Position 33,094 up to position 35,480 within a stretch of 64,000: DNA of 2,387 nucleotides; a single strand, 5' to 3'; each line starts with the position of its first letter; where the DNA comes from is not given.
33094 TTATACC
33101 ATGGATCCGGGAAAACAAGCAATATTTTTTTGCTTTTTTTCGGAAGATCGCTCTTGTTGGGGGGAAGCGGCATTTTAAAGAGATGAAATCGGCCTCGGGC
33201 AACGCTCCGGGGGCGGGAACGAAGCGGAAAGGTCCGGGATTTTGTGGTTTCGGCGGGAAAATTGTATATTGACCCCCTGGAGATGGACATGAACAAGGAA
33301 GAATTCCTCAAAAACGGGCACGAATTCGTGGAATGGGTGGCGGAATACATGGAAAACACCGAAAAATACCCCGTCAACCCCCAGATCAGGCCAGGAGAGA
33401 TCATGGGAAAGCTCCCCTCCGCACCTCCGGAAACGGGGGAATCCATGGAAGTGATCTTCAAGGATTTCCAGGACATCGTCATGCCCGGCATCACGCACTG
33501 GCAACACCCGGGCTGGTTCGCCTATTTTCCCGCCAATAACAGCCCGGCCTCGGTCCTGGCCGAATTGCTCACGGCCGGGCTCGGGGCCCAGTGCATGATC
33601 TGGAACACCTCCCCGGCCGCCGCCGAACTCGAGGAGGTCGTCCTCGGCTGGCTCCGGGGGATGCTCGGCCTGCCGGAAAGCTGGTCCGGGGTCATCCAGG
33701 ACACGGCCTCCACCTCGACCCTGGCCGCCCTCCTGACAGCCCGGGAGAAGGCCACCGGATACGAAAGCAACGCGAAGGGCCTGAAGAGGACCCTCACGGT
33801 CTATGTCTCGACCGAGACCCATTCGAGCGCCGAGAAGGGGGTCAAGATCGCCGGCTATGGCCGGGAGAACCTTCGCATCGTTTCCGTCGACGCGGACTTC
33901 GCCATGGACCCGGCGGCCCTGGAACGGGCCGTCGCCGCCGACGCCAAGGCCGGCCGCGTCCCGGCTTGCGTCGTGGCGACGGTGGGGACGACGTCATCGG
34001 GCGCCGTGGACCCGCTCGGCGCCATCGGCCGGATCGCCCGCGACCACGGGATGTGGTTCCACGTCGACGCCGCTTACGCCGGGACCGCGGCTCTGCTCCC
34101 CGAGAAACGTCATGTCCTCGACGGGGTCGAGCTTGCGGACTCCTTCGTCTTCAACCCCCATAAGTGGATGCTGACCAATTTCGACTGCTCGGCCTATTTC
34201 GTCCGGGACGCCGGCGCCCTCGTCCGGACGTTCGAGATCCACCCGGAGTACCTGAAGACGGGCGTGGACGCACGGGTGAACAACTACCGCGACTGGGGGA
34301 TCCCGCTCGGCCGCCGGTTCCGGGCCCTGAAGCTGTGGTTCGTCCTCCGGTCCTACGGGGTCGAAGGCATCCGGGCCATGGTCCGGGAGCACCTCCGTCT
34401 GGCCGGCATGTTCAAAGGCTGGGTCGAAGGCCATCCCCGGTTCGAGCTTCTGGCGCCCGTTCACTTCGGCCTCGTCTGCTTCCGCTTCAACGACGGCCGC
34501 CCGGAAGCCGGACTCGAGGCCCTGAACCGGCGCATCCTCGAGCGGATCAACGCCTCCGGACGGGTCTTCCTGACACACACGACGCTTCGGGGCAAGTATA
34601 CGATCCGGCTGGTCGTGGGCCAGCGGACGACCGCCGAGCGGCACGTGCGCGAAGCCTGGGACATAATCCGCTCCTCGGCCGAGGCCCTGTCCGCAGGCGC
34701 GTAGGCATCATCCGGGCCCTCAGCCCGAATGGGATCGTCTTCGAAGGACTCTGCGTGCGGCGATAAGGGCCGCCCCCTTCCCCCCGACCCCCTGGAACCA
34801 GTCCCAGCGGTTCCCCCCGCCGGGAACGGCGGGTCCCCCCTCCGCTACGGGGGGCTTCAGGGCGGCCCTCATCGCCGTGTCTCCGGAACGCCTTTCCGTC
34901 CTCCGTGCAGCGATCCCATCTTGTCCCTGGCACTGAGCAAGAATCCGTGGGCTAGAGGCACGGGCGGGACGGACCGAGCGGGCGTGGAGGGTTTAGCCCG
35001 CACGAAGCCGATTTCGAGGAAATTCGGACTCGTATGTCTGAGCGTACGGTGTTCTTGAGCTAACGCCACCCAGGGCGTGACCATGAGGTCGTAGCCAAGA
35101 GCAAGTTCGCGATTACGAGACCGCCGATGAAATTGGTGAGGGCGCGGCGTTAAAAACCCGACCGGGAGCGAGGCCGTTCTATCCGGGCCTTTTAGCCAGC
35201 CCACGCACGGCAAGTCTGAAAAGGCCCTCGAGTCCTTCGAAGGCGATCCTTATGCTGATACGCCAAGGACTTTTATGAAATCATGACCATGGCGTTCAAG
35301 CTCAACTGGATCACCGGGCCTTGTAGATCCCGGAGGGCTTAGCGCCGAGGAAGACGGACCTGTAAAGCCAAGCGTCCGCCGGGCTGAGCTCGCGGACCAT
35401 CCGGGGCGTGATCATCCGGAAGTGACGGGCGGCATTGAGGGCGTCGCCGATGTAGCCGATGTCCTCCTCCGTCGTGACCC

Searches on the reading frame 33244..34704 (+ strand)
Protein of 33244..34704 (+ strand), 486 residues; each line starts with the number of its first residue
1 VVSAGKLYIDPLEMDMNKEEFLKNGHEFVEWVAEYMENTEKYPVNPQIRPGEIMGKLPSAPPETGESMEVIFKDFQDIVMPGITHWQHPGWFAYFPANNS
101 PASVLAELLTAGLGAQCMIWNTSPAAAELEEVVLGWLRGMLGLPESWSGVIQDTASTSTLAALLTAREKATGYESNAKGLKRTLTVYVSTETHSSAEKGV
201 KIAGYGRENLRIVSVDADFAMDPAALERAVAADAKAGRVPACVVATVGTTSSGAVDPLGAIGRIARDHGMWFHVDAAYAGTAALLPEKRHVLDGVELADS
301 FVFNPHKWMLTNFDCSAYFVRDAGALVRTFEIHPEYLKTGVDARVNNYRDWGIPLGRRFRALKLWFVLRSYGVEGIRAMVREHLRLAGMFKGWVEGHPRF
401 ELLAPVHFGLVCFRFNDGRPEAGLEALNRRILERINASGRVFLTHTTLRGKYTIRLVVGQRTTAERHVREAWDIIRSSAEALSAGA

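Call 48: search_protein_families(library=pfam, proteins=[window:33244-34704:+])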
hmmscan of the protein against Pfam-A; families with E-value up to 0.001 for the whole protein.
window:33244-34704:+ (486 aa): 3 families
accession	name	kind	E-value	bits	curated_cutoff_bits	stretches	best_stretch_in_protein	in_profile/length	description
PF00282.25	Pyridoxal_deC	-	2.1e-105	353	27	1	50-415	1-374/375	Pyridoxal-dependent decarboxylase conserved domain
PF00266.25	Aminotran_5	-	9.3e-05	22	21.5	1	183-277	89-177/371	Aminotransferase class-V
PF01212.27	Beta_elim_lyase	-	0.00029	20.7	27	1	182-314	70-206/288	Beta-eliminating lyase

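Call 49: find_homologous_proteins(query=window:33244-34704:+, max_evalue=1e-100)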
Query window:33244-34704:+ (486 aa): 7989 proteins with E <= 1e-100 among 8000 candidates; the best 120 are listed.
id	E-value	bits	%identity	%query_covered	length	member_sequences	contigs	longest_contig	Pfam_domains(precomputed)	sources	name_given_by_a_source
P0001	9.0e-292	986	90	98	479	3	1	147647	PF00282.26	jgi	jgi:aromatic-L-amino-acid decarboxylase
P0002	9.3e-290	979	90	96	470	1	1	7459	PF00282.26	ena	-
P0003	1.7e-289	978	90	96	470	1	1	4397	PF00282.26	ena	-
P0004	1.8e-287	972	88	98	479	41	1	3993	PF00282.26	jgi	-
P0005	1.6e-285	965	88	96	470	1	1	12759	PF00282.26,PF00266.26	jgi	jgi:aromatic-L-amino-acid/L-tryptophan decarboxylase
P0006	1.9e-282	955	88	96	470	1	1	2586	PF00282.26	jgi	jgi:aromatic-L-amino-acid/L-tryptophan decarboxylase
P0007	2.0e-282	955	88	96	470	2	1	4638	PF00282.26,PF00266.26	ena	-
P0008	1.3e-280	949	88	96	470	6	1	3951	PF00282.26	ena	-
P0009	8.6e-269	910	82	97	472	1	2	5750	PF00282.26,PF00266.26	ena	-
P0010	9.3e-266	900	82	97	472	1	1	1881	PF00282.26,PF00266.26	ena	-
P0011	1.6e-252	856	78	96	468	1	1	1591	PF00282.26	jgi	jgi:aromatic-L-amino-acid/L-tryptophan decarboxylase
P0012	2.0e-250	849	78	96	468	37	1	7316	PF00282.26,PF00266.26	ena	-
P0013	1.7e-249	846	77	96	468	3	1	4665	PF00282.26,PF00266.26,PF01212.28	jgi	-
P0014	7.8e-249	844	77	96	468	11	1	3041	PF00282.26,PF00266.26,PF01212.28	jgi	jgi:aromatic-L-amino-acid decarboxylase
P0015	5.3e-248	841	77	96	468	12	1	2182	PF00282.26,PF00266.26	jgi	jgi:aromatic-L-amino-acid decarboxylase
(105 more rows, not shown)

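Call 50: find_encoding_contigs(protein=P0001, flank=4000, max_places=2)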
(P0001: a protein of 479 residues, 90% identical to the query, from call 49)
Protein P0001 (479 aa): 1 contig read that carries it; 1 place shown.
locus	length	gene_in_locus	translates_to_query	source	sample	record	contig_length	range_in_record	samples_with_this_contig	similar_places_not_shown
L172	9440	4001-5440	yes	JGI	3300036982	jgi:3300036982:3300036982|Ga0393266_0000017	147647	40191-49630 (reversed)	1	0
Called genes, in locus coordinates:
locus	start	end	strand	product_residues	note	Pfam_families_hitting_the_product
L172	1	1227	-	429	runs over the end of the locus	-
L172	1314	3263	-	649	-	PF07715:Plug, PF00593:TonB_dep_Rec_b-barrel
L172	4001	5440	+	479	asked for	PF00282:Pyridoxal_deC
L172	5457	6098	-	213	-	-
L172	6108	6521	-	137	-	PF01980:TrmO_N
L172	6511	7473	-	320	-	PF01063:Aminotran_4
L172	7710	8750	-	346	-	PF04055:Radical_SAM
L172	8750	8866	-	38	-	-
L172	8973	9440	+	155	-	PF14489:QueF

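Call 51: find_encoding_contigs(protein=P0005, flank=4000, max_places=2)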
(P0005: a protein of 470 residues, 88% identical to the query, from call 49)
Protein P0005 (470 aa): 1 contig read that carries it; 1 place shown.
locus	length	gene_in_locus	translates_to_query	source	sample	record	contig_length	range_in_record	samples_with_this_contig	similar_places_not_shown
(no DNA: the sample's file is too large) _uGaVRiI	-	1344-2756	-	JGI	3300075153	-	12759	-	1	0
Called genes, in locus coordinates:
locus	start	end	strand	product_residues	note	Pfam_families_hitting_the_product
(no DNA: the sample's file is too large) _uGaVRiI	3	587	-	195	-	?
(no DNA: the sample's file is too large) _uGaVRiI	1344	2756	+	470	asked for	PF00282:Pyridoxal_deC, PF00266:Aminotran_5 (faint)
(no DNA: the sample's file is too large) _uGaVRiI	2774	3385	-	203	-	-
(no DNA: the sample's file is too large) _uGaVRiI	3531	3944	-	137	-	PF01980:TrmO_N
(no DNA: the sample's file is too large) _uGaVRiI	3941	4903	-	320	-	PF01063:Aminotran_4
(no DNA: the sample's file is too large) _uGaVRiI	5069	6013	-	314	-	PF04055:Radical_SAM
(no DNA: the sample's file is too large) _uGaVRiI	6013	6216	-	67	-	PF20095:DUF6485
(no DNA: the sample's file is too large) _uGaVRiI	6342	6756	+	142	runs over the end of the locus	PF14489:QueF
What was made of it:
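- A second relative has 17 nt (call 51).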

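Call 52: find_encoding_contigs(protein=P0009, flank=4000, max_places=2)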
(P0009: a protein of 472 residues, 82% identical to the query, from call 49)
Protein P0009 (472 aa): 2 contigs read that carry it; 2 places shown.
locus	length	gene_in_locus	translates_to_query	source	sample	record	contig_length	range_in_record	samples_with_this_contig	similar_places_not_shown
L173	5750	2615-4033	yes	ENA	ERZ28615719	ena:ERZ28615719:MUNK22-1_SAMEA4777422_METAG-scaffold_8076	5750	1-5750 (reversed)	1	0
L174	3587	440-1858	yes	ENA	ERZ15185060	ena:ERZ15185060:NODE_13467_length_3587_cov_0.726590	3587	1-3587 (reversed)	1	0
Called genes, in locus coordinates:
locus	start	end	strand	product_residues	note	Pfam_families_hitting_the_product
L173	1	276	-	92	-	?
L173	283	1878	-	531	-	PF07715:Plug, PF00593:TonB_dep_Rec_b-barrel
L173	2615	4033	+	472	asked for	PF00282:Pyridoxal_deC, PF00266:Aminotran_5 (weak)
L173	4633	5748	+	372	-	?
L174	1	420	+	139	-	?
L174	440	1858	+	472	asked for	PF00282:Pyridoxal_deC, PF00266:Aminotran_5 (weak)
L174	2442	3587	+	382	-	?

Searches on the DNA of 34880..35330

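Call 45: search_rna_families(source=window, start=34880, end=35330, threshold=evalue, max_evalue=1)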
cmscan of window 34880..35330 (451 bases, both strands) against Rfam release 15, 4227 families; matches with E-value up to 1: 0.
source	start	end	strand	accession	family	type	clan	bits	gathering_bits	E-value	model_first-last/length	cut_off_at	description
